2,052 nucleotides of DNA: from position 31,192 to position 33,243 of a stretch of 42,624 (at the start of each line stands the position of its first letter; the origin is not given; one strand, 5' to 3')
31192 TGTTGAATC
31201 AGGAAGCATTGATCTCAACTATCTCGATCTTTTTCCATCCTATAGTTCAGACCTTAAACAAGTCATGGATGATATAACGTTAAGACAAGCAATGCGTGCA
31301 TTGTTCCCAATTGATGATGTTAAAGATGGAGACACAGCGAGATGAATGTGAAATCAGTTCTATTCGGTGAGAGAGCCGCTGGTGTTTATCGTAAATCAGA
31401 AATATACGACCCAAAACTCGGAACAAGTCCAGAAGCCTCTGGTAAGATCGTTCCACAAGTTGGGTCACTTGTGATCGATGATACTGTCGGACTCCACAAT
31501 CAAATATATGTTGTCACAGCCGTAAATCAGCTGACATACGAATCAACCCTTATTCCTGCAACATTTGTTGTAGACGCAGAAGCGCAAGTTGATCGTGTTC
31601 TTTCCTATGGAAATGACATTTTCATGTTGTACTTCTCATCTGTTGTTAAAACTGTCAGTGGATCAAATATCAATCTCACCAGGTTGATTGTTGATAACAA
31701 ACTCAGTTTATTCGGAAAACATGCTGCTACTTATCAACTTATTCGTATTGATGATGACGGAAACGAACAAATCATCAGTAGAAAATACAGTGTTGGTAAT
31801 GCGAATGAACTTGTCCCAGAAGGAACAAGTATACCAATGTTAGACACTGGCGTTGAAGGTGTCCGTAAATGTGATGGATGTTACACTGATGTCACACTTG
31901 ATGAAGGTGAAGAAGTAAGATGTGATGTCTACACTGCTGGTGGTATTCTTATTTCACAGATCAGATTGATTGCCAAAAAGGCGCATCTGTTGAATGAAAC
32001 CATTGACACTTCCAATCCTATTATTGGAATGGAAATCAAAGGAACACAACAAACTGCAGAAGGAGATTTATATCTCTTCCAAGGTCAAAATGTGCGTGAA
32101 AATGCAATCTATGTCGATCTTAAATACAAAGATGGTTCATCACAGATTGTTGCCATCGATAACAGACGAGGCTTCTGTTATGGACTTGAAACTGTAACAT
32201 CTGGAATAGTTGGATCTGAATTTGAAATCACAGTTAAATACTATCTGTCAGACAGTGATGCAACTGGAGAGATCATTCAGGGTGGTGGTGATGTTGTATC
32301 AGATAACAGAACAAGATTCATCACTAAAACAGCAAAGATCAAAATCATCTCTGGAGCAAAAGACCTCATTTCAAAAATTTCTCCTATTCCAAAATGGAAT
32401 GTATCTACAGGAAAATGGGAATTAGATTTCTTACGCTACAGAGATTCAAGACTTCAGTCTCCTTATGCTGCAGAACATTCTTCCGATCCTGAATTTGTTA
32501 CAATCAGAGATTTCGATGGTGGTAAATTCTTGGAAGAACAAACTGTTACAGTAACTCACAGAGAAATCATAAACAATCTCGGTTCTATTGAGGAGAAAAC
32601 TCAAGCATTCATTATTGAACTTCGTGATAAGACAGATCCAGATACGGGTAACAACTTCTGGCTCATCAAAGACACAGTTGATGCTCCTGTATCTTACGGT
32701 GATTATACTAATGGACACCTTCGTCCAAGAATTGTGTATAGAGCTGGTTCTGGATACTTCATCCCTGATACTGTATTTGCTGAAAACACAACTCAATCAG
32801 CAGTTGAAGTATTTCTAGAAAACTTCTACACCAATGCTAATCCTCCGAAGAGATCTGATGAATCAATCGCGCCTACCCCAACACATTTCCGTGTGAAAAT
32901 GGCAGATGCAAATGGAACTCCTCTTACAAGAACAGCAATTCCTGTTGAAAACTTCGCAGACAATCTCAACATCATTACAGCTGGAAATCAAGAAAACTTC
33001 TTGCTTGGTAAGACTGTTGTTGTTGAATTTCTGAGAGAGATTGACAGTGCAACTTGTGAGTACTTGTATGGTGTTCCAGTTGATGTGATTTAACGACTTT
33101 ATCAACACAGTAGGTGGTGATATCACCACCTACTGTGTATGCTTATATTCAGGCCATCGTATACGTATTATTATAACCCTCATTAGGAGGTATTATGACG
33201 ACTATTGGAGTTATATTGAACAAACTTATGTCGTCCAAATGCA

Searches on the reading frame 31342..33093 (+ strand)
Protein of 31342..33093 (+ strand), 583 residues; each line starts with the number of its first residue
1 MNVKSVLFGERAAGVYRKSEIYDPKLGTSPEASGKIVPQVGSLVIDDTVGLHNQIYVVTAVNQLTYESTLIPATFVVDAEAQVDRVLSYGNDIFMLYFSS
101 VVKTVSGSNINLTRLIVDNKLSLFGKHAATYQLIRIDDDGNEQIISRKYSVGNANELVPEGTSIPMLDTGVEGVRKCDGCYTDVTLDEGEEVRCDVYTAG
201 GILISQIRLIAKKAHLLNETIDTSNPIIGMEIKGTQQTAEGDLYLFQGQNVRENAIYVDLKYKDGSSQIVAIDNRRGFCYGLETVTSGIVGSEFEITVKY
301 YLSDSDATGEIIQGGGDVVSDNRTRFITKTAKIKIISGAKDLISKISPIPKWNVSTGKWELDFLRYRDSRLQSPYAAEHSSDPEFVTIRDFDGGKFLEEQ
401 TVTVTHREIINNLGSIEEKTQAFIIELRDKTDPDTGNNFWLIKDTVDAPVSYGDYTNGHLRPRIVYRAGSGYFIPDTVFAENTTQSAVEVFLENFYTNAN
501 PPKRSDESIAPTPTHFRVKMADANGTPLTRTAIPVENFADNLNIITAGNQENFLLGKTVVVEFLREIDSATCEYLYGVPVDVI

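Call 9: search_protein_families(library=phrogs, proteins=[window:31342-33093:+], max_evalue=0.001)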
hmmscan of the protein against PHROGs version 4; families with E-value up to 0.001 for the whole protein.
window:31342-33093:+ (583 aa): 1 family
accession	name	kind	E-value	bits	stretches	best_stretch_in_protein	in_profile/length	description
phrog_3430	-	head and packaging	8.4e-33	114.7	1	11-567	15-536/554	virion structural protein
